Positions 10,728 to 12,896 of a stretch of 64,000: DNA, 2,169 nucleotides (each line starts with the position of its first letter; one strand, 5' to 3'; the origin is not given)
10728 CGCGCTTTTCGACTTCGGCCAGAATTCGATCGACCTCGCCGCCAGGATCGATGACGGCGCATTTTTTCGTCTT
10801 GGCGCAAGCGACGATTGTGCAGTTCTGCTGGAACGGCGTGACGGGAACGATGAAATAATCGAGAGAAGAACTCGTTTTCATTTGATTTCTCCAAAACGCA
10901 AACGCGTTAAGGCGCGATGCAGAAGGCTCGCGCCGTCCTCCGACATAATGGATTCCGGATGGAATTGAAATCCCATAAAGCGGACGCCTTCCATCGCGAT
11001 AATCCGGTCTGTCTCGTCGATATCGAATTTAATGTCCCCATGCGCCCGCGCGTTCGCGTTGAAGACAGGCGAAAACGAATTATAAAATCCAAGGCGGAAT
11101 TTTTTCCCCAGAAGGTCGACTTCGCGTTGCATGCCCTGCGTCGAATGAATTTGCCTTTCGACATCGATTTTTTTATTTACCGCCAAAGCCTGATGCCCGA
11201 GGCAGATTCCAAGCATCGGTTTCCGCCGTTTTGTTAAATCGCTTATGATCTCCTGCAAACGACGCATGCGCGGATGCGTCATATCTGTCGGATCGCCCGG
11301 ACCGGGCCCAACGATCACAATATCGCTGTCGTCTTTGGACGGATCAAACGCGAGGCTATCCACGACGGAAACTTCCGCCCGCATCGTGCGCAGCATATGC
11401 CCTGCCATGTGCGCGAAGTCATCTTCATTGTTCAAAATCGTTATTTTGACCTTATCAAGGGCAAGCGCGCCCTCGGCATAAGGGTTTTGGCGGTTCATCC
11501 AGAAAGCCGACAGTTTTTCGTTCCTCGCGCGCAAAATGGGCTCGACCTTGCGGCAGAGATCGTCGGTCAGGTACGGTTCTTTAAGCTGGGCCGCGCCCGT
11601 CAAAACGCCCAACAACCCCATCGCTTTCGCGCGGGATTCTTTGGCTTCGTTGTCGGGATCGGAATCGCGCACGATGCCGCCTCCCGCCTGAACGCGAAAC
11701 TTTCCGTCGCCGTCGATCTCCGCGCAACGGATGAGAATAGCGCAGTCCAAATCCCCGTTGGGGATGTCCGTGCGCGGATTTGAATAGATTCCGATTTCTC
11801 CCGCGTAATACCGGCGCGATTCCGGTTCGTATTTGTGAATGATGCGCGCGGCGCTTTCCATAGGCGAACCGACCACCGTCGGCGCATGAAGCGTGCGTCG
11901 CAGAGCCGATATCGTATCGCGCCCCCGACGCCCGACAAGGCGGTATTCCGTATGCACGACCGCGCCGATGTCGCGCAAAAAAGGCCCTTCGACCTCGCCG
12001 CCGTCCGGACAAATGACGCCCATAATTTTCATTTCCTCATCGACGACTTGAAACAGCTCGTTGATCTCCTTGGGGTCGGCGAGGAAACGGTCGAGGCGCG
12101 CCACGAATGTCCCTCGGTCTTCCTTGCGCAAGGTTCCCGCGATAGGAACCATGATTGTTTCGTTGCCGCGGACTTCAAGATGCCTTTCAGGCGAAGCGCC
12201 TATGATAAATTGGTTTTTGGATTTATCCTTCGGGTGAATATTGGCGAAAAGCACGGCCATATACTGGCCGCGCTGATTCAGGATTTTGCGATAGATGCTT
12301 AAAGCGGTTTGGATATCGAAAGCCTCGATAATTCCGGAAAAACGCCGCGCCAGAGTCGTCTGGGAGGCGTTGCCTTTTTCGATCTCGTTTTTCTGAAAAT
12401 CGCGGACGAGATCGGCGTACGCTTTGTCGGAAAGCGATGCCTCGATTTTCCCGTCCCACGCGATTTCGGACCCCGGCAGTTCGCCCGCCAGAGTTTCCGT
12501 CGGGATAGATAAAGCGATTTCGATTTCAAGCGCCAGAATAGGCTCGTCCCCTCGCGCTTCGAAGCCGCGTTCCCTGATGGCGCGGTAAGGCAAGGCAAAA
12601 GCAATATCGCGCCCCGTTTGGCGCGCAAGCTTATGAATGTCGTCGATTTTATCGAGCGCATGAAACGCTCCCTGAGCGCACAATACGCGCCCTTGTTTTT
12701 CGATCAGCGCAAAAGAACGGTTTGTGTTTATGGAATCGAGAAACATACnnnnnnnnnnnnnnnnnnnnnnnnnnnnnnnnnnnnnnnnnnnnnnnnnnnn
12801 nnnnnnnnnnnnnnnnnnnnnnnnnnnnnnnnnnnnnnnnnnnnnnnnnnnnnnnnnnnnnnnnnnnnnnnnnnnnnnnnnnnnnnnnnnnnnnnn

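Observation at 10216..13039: Three-gene operon: small membrane protein, then a short TrpE-G/PhzE-like chorismate-utilising fusion enzyme, then an MBL-fold hydrolase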

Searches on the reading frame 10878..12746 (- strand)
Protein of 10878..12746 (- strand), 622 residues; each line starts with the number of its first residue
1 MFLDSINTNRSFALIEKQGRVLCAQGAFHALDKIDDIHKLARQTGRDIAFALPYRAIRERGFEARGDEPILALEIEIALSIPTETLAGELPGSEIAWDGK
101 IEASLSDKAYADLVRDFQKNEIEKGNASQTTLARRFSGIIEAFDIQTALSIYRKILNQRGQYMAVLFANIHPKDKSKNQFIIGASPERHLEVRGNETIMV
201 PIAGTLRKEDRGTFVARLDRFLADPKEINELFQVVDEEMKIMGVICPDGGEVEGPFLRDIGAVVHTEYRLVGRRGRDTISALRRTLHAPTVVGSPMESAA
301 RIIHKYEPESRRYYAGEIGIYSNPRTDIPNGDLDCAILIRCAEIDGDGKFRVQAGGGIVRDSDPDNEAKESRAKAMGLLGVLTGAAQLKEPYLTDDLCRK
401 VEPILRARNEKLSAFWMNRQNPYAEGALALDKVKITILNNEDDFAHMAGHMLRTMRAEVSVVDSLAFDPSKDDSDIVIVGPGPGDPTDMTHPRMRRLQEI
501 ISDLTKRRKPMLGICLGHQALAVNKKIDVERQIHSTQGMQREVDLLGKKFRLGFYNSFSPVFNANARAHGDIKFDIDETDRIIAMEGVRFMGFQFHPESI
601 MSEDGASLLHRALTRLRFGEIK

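Call 3: search_protein_families(library=pfam, proteins=[window:10878-12746:-], max_evalue=0.01)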
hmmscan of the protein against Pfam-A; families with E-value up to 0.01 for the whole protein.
window:10878-12746:- (622 aa): 3 families
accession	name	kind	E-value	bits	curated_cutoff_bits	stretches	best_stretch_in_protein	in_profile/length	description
PF00425.24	Chorismate_bind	-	4.7e-44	151.3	27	1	108-374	3-257/257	chorismate binding enzyme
PF00117.34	GATase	-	8.3e-23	81.5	22.8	1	437-613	2-187/190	Glutamine amidotransferase class-I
PF07722.19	Peptidase_C26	-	0.00085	19.6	20.5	1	493-538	90-135/219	Peptidase C26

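Call 4: search_protein_families(library=ncbifam, proteins=[window:10878-12746:-], max_evalue=0.01)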
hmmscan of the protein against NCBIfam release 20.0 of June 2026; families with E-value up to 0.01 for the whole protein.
window:10878-12746:- (622 aa): 49 families (the best 25 are shown)
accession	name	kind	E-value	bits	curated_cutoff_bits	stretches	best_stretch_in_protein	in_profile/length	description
NF010081.0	PRK13566.1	equivalog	6.5e-38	130.4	645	1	177-610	304-714/729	anthranilate synthase component I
NF010086.0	PRK13571.1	equivalog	3.7e-34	118.1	693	1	100-391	223-506/510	anthranilate synthase component I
TIGR00564.1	trpE_most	equivalog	1.8e-33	116.2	517.7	1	101-380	187-452/455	anthranilate synthase component I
TIGR01815.1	TrpE-clade3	equivalog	1.5e-31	109.1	739.15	1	177-607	292-696/717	anthranilate synthase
TIGR01820.1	TrpE-arch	equivalog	1.7e-31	110.1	512.05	1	106-379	186-445/449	anthranilate synthase component I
TIGR00543.1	isochor_syn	subfamily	1e-29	103.9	224.75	1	106-380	86-347/349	isochorismate synthase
NF010079.0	PRK13564.1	equivalog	2.5e-27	95.8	471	1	99-387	235-516/521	anthranilate synthase component 1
NF006563.0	PRK09070.1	equivalog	1.4e-26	93.2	514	1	119-383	193-445/447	aminodeoxychorismate synthase component I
TIGR01824.1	PabB-clade2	equivalog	2.9e-26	92.6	408.55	1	102-377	91-354/355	aminodeoxychorismate synthase, component I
NF005380.0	PRK06923.1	equivalog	1.4e-25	90.3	486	1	108-382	122-389/399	isochorismate synthase DhbC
TIGR01823.1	PabB-fungal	equivalog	1.5e-25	89.6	442.55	2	457-612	33-199/742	aminodeoxychorismate synthase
TIGR00565.1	trpE_proteo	equivalog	4.8e-24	85.1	494.65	1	99-381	217-492/498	anthranilate synthase component I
NF010087.0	PRK13572.1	equivalog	9.8e-24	83.8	580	1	107-379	172-428/435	anthranilate synthase component I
NF005009.0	PRK06404.1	equivalog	3.3e-23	82.5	422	1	102-378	99-350/351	anthranilate synthase component I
TIGR00553.1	pabB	equivalog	3.1e-20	72.6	328.4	1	100-375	65-326/329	aminodeoxychorismate synthase component I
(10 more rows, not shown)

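Call 6: find_homologous_proteins(query=window:10878-12746:-, max_evalue=0.00001)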
Query window:10878-12746:- (622 aa): 1353 proteins with E <= 0.00001 among 8000 candidates; the best 120 are listed.
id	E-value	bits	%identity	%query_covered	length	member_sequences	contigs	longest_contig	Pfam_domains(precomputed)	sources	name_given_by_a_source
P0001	0.0e+0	1403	100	100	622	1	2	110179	PF00117.35,PF00425.25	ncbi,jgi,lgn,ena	jgi:phenazine biosynthesis protein phzE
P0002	0.0e+0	1196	85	100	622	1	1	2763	PF00117.35,PF00425.25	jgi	jgi:2-amino-4-deoxychorismate synthase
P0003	0.0e+0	1189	84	99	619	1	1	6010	PF00117.35,PF00425.25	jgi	jgi:phenazine biosynthesis protein phzE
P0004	0.0e+0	1174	83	100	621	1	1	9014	PF00117.35,PF00425.25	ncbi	-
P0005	0.0e+0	1171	82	100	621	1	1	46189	PF00117.35,PF00425.25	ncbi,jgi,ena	ncbi:MAG: chorismate-binding protein [Bdellovibrionales bacterium]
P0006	0.0e+0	1169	82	99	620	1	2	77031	PF00117.35,PF00425.25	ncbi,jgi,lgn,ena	ncbi:MAG: chorismate-binding protein [Bdellovibrionales bacterium]|jgi:phenazine biosynthesis protei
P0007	0.0e+0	1158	81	99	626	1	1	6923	PF00117.35,PF00425.25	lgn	-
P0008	0.0e+0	1157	80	99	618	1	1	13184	PF00117.35,PF00425.25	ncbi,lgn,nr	ncbi:MAG: chorismate-binding protein [Alphaproteobacteria bacterium]|nr:chorismate-binding protein [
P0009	0.0e+0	1150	79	99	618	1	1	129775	PF00117.35,PF00425.25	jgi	jgi:phenazine biosynthesis protein phzE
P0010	0.0e+0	1144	81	99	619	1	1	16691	PF00117.35,PF00425.25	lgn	-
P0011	0.0e+0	1133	78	99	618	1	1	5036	PF00117.35,PF00425.25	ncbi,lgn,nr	ncbi:MAG: chorismate-binding protein [Alphaproteobacteria bacterium]|nr:chorismate-binding protein [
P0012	0.0e+0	1117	78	99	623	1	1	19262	PF00117.35,PF00425.25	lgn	-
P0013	0.0e+0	1098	78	99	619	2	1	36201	PF00117.35,PF00425.25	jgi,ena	jgi:phenazine biosynthesis protein phzE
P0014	0.0e+0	1081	76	99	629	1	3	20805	PF00117.35,PF00425.25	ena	-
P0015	0.0e+0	1067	75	99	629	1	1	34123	PF00117.35,PF00425.25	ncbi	-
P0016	0.0e+0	1052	74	99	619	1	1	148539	PF00117.35,PF00425.25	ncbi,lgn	-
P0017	0.0e+0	1036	74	100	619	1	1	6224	PF00117.35,PF00425.25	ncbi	-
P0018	0.0e+0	1032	73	100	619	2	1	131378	PF00117.35,PF00425.25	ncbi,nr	ncbi:MAG: anthranilate synthase family protein [Alphaproteobacteria bacterium]|nr:anthranilate synth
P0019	0.0e+0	1027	73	99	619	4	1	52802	PF00117.35,PF00425.25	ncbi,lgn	-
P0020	0.0e+0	1024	73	99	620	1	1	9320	PF00117.35,PF00425.25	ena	-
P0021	1.5e-277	940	67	99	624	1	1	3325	PF00117.35,PF00425.25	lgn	-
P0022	1.5e-264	897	67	97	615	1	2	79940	PF00117.35,PF00425.25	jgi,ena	-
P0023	4.3e-263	892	66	98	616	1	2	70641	PF00117.35,PF00425.25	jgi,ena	-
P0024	8.1e-263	891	64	98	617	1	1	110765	PF00117.35,PF00425.25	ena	-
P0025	5.3e-261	885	66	98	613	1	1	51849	PF00117.35,PF00425.25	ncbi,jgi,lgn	-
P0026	2.3e-257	873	65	99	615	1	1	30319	PF00117.35,PF00425.25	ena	-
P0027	8.4e-256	868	64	98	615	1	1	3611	PF00117.35,PF00425.25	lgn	-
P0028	3.7e-253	860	62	99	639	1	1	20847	PF00117.35,PF00425.25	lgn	-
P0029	9.1e-253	858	78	78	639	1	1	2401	PF00425.25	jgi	-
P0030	1.4e-252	858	62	98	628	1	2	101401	PF00117.35,PF00425.25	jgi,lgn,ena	jgi:phenazine biosynthesis protein phzE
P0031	3.8e-251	853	62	99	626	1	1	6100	PF00117.35,PF00425.25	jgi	jgi:phenazine biosynthesis protein phzE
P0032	1.5e-250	851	61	99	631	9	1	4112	PF00117.35,PF00425.25,PF01965.31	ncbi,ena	-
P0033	8.1e-250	848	62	98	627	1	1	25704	PF00117.35,PF00425.25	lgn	-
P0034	1.1e-248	845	62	98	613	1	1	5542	PF00117.35,PF00425.25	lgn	-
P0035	2.5e-248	844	61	99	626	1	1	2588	PF00117.35,PF00425.25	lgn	-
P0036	4.8e-248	843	61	99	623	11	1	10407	PF00117.35,PF00425.25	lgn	-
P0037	3.2e-247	840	60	100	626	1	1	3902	PF00117.35,PF00425.25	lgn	-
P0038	1.0e-246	838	61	99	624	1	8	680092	PF00117.35,PF00425.25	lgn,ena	-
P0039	8.1e-246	835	60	99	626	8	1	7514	PF00117.35,PF00425.25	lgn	-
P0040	7.9e-245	832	61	99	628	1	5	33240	PF00117.35,PF00425.25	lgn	-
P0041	2.0e-244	831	60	99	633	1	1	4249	PF00117.35,PF00425.25,PF01965.31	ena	-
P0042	2.8e-244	830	60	99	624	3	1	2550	PF00117.35,PF00425.25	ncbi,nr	ncbi:MAG TPA: hypothetical protein DCM27_07875 [Rhodospirillaceae bacterium]|nr:hypothetical protein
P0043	5.1e-244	829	61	99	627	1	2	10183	PF00117.35,PF00425.25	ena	-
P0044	1.9e-243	827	60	99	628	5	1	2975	PF00117.35,PF00425.25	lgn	-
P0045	2.3e-242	824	60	99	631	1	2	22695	PF00117.35,PF00425.25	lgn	-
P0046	4.8e-242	823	60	99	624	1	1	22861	PF00117.35,PF00425.25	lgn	-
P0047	1.5e-241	821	62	98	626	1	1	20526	PF00117.35,PF00425.25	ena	-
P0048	1.5e-240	818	61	97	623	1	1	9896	PF00117.35,PF00425.25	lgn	-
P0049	6.1e-240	816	59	99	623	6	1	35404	PF00117.35,PF00425.25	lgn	-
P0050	1.6e-239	814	60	99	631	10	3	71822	PF00117.35,PF00425.25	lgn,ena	-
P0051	2.1e-239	814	61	99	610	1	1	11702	PF00117.35,PF00425.25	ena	-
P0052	1.8e-238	811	60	99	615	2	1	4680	PF00117.35,PF00425.25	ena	-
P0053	2.0e-237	808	59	99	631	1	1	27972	PF00117.35,PF00425.25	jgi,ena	-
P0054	4.3e-237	806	58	99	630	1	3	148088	PF00117.35,PF00425.25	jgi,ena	-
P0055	3.5e-236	803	60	98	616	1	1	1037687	PF00117.35,PF00425.25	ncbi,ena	-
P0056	8.7e-236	802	59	99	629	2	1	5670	PF00117.35,PF00425.25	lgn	-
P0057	9.5e-236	802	60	99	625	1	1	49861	PF00117.35,PF00425.25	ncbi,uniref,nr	ncbi:MAG: hypothetical protein DI551_02580 [Micavibrio aeruginosavorus]|uniref:anthranilate synthase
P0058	1.9e-235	801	59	99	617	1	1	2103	PF00117.35,PF00425.25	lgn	-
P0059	4.8e-235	800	82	68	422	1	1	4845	PF00117.35,PF00425.25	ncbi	-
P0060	5.0e-235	800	57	99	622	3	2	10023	PF00117.35,PF00425.25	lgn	-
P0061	1.0e-234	799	58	99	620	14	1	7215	PF00117.35,PF00425.25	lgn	-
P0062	1.1e-234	799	62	92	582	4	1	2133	PF00117.35,PF00425.25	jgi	jgi:phenazine biosynthesis protein phzE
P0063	4.8e-234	796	60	99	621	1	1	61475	PF00117.35,PF00425.25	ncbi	-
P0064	3.6e-233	794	59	99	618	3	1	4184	PF00117.35,PF00425.25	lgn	-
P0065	7.9e-233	792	59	99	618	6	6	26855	PF00117.35,PF00425.25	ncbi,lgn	-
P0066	3.9e-230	783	59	98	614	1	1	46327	PF00117.35,PF00425.25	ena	-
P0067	4.7e-230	783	57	99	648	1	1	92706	PF00117.35,PF00425.25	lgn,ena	-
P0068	5.6e-227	773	57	99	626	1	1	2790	PF00117.35,PF00425.25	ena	-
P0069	2.0e-226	771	57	99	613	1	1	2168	PF00117.35,PF00425.25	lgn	-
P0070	2.3e-226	771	58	100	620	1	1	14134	PF00117.35,PF00425.25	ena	-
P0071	1.9e-224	765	57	99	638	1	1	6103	PF00117.35,PF00425.25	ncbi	ncbi:MAG: chorismate-binding protein [Anaerolineales bacterium]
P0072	1.0e-223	762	59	98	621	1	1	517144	PF00117.35,PF00425.25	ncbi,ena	-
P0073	4.0e-223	760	57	98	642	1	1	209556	PF00117.35,PF00425.25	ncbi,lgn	-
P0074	7.0e-222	756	57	99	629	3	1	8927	PF00117.35,PF00425.25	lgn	-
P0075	1.9e-221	755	57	99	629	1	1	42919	PF00117.35,PF00425.25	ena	-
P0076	1.6e-220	752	57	99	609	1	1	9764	PF00117.35,PF00425.25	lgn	-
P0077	2.0e-220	751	57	99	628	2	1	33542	PF00117.35,PF00425.25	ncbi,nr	ncbi:MAG: hypothetical protein EA357_11320 [Micavibrio sp.]|nr:MAG: hypothetical protein EA357_11320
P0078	5.2e-220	750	56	99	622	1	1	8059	PF00117.35,PF00425.25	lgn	-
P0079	1.4e-219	749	60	91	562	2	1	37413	PF00117.35,PF00425.25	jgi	jgi:phenazine biosynthesis protein phzE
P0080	1.5e-219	749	57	98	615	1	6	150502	PF00117.35,PF00425.25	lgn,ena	-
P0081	6.0e-219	747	56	99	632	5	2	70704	PF00117.35,PF00425.25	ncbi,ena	-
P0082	1.5e-218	745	56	99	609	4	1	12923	PF00117.35,PF00425.25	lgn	-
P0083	3.1e-218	744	60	94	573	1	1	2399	PF00117.35,PF00425.25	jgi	jgi:phenazine biosynthesis protein phzE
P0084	4.1e-218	744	56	99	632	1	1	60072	PF00117.35,PF00425.25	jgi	-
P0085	4.5e-218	744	56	99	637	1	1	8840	PF00117.35,PF00425.25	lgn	-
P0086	7.8e-218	743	57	99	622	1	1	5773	PF00117.35,PF00425.25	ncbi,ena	-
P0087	4.4e-217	740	55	99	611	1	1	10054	PF00117.35,PF00425.25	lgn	-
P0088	5.0e-217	740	56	97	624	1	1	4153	PF00117.35,PF00425.25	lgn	-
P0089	1.1e-216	739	55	99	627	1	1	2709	PF00117.35,PF00425.25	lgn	-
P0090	1.4e-216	739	56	99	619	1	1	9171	PF00117.35,PF00425.25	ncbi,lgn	-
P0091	2.7e-216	738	56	98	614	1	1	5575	PF00117.35,PF00425.25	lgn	-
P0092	4.9e-214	730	61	91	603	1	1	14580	PF00117.35,PF00425.25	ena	-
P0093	2.7e-213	728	55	98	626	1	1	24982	PF00117.35,PF00425.25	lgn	-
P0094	1.8e-212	725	55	99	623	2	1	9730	PF00117.35,PF00425.25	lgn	-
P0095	7.9e-210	716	55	99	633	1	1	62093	PF00117.35,PF00425.25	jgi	jgi:phenazine biosynthesis protein phzE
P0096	2.9e-207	708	55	99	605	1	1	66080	PF00117.35,PF07685.21,PF00425.25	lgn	-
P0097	5.9e-206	704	54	99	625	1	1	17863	PF00117.35,PF00425.25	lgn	-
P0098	6.4e-205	700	54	97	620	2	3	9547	PF00117.35,PF00425.25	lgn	-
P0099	2.1e-204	699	55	98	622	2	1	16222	PF00117.35,PF00425.25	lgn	-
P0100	5.0e-203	694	55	98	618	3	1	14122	PF00117.35,PF00425.25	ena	-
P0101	9.7e-203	693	54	98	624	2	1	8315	PF00117.35,PF00425.25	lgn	-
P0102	3.5e-202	691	54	100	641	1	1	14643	PF00117.35,PF00425.25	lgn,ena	-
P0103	2.0e-201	689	53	99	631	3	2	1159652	PF00117.35,PF00425.25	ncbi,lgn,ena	ncbi:MAG: chorismate-binding protein [Micavibrio sp.]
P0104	3.3e-200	685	53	99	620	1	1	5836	PF00117.35,PF00425.25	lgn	-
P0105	3.8e-200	684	52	97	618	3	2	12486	PF00117.35,PF00425.25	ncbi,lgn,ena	-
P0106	7.2e-199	680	53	98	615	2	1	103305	PF00117.35,PF00425.25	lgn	-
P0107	4.3e-198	678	53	97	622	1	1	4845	PF00117.35,PF00425.25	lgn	-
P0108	6.0e-196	671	51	99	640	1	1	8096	PF00117.35,PF00425.25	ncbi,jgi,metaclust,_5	jgi:2-amino-4-deoxychorismate synthase|metaclust:\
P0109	2.6e-195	668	52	98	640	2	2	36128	PF00117.35,PF00425.25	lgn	-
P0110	1.8e-193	662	51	99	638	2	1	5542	PF00117.35,PF00425.25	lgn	-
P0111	2.3e-193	662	52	99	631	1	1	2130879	PF00117.35,PF00425.25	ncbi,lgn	-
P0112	7.2e-193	660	51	99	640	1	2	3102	PF00117.35,PF00425.25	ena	-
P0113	3.5e-192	658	52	99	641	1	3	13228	PF00117.35,PF00425.25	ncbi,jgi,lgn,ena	-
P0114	8.7e-192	657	52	98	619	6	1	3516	PF00117.35,PF00425.25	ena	-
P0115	1.5e-191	656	78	59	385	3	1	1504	PF00425.25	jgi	-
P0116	1.9e-191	656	50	99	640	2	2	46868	PF00117.35,PF00425.25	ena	-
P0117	1.0e-190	653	50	99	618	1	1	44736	PF00117.35,PF00425.25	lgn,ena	-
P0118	1.9e-190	652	51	98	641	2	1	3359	PF00117.35,PF00425.25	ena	-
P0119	4.2e-190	651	50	99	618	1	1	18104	PF00117.35,PF01174.26,PF00425.25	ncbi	-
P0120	6.7e-190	651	54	98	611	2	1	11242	PF00117.35,PF00425.25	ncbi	-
